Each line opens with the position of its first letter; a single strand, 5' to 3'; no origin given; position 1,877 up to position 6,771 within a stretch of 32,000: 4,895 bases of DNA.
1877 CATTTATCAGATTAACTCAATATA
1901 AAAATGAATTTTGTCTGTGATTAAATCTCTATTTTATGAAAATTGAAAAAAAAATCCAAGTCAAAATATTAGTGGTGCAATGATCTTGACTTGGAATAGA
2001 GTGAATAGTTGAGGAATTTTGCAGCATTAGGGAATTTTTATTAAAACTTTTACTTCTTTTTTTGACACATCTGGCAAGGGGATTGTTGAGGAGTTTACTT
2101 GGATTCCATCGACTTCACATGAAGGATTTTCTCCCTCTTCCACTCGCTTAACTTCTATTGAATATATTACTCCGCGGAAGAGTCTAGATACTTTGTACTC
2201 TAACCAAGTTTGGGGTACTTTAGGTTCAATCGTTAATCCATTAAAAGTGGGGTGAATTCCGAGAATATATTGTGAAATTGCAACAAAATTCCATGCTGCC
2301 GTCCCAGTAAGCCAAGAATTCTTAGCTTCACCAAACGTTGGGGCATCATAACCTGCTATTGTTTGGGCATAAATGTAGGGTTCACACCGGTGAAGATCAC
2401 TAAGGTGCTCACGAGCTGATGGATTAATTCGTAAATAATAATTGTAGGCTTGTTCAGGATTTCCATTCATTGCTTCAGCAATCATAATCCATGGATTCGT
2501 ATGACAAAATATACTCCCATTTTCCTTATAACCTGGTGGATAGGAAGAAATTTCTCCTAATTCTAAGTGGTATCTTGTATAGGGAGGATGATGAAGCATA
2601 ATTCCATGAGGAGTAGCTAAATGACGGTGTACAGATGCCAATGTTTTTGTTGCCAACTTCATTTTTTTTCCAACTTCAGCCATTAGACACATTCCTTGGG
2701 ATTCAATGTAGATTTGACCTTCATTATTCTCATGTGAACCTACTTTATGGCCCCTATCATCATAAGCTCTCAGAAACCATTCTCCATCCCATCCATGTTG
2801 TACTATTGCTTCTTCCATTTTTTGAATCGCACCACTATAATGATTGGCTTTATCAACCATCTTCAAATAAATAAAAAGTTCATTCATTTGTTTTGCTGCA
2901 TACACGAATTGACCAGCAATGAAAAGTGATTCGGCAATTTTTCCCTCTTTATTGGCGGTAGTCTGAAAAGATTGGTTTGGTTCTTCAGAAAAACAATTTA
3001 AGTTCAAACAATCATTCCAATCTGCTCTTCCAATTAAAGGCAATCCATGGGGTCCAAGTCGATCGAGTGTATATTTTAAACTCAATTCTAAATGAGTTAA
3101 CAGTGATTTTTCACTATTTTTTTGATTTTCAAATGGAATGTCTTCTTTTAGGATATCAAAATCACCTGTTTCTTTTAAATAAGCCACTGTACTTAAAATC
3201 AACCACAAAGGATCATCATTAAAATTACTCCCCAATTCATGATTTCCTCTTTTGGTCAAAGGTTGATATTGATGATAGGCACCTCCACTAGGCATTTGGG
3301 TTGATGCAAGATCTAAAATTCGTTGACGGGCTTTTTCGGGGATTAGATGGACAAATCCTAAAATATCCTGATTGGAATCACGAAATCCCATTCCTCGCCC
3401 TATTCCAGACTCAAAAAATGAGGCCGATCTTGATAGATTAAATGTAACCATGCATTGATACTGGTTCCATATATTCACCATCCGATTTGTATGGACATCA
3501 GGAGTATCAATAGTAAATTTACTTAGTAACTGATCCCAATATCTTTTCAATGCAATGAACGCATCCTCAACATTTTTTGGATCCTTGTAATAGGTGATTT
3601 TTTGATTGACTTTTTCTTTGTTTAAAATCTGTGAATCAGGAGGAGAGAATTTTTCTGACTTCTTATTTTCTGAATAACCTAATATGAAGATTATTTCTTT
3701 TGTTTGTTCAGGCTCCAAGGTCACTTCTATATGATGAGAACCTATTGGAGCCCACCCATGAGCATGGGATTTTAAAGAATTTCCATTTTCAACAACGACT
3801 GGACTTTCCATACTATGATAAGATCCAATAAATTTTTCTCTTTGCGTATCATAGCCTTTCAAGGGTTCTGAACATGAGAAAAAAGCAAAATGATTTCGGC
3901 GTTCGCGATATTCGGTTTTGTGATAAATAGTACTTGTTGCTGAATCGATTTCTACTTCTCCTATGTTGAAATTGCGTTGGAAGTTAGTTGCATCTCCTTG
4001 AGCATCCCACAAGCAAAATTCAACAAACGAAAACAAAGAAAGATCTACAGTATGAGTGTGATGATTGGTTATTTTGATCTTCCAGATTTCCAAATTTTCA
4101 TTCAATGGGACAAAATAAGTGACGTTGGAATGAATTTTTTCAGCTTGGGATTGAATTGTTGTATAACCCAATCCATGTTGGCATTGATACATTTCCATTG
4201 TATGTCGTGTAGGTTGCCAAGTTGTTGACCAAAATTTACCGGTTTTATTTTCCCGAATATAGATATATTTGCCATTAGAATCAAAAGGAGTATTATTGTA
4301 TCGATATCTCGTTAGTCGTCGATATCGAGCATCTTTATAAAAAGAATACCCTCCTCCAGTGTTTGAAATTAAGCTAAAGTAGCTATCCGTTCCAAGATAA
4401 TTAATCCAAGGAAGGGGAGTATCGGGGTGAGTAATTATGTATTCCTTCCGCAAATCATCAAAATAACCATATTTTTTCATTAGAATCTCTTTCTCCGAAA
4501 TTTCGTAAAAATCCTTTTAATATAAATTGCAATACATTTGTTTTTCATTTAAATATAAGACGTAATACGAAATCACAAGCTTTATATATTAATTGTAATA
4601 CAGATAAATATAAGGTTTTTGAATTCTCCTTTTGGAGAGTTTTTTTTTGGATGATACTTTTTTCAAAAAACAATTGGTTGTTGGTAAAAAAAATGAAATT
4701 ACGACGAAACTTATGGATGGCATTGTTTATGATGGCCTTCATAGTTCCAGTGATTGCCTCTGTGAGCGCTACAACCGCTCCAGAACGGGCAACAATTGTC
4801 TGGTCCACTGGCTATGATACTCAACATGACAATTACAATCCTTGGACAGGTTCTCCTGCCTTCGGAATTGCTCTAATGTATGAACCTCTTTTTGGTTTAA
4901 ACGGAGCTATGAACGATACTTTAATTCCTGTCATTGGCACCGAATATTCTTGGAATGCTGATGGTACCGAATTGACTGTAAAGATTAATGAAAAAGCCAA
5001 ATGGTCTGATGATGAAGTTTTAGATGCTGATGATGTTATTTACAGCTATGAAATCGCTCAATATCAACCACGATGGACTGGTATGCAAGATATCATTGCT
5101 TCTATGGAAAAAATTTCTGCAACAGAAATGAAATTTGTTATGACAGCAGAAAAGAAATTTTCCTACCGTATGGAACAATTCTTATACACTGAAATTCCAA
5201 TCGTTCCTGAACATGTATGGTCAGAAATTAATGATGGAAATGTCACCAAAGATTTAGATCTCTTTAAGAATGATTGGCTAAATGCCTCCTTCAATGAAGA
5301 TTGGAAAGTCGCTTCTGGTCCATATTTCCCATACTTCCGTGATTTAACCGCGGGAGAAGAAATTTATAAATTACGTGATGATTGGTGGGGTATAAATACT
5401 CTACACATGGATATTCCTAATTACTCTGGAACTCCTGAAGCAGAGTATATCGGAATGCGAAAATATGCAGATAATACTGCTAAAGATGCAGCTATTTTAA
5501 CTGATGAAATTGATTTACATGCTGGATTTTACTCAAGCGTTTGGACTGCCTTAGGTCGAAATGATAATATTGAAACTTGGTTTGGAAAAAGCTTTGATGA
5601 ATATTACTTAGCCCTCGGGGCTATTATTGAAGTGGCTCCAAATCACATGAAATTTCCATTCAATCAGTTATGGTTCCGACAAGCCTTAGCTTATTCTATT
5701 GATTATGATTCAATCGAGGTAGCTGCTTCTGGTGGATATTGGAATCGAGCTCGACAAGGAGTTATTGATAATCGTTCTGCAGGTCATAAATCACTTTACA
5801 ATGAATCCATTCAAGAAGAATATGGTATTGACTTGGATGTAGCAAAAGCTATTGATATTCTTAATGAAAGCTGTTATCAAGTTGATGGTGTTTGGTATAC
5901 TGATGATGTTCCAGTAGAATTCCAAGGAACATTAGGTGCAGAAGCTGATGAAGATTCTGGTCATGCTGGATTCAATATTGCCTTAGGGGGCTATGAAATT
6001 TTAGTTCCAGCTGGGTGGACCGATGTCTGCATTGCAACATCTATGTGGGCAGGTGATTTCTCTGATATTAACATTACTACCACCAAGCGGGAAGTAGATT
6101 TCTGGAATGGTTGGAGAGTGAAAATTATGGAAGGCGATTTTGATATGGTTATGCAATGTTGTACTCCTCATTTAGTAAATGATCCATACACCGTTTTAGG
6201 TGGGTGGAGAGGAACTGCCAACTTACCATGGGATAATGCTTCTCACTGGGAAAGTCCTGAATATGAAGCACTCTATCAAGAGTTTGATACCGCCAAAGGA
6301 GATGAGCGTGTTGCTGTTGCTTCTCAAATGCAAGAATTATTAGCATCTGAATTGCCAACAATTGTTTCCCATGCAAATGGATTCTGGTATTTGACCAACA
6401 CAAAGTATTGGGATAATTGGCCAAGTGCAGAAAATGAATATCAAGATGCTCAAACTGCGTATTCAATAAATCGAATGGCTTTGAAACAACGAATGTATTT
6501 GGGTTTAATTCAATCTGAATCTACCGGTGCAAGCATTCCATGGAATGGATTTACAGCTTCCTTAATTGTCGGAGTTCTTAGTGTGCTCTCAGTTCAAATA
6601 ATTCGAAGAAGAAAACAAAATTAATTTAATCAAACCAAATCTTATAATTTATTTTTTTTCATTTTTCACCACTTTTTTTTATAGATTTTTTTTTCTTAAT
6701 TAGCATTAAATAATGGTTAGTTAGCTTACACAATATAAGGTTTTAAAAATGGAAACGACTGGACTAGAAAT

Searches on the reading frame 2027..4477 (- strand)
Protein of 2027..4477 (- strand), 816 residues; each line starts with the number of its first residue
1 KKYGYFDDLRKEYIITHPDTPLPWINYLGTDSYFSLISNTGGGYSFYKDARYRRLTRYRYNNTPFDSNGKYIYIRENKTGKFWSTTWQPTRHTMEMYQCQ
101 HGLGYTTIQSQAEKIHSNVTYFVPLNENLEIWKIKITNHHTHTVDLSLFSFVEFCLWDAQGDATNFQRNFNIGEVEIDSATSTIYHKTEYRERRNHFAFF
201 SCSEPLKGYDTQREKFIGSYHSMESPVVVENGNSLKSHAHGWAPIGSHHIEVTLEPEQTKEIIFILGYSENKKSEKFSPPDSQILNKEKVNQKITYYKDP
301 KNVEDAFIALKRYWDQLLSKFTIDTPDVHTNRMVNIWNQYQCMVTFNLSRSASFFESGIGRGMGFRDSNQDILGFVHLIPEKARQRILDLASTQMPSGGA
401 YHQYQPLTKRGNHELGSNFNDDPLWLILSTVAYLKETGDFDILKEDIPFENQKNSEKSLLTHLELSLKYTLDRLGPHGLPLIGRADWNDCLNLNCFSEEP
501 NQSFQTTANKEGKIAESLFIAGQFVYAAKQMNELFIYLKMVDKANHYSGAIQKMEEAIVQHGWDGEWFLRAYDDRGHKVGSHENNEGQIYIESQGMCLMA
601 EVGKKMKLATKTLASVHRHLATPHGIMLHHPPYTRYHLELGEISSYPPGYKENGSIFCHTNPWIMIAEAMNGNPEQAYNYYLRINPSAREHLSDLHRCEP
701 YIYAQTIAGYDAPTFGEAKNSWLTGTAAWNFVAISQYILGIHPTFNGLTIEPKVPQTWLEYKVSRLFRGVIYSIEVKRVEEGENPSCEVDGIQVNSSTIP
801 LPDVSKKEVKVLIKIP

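Call 12: search_protein_families(library=pfam, proteins=[window:2027-4477:-])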
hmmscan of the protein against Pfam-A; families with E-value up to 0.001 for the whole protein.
window:2027-4477:- (816 aa): 2 families
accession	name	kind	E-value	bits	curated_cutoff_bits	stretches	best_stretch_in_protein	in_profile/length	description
PF17167.11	Glyco_hydro_94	-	1.2e-151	505.6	27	1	313-740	1-420/420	Glycosyl hydrolase 94 superfamily, catalytic domain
PF06165.18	GH94_b-supersand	-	6.4e-90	301.5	23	1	21-267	1-251/251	Glycosyl hydrolase 94, supersandwich domain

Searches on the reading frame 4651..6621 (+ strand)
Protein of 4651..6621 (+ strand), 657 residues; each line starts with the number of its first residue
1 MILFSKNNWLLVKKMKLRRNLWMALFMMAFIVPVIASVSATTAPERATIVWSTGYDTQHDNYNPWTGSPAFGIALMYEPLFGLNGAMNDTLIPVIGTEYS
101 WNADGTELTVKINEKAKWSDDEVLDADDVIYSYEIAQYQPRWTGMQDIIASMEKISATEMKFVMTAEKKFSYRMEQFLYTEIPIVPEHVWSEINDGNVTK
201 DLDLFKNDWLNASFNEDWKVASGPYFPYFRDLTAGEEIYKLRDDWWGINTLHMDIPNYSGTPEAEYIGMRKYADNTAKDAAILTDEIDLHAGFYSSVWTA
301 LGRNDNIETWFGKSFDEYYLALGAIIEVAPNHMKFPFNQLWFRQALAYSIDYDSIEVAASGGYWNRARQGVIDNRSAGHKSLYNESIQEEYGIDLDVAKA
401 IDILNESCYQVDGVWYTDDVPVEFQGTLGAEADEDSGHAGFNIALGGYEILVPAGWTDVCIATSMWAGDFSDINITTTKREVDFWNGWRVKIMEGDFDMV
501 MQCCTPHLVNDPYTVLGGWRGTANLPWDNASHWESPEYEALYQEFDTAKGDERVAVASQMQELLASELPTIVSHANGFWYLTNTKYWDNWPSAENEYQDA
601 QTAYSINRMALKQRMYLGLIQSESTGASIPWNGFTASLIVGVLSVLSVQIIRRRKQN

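Call 12: search_protein_families(library=pfam, proteins=[window:4651-6621:+])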
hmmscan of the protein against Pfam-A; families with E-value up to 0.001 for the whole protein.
window:4651-6621:+ (657 aa): 1 family
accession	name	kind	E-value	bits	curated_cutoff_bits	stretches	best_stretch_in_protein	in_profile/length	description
PF00496.27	SBP_bac_5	-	1.1e-30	107.5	32.4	1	91-524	2-365/368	Bacterial extracellular solute-binding proteins, family 5 Middle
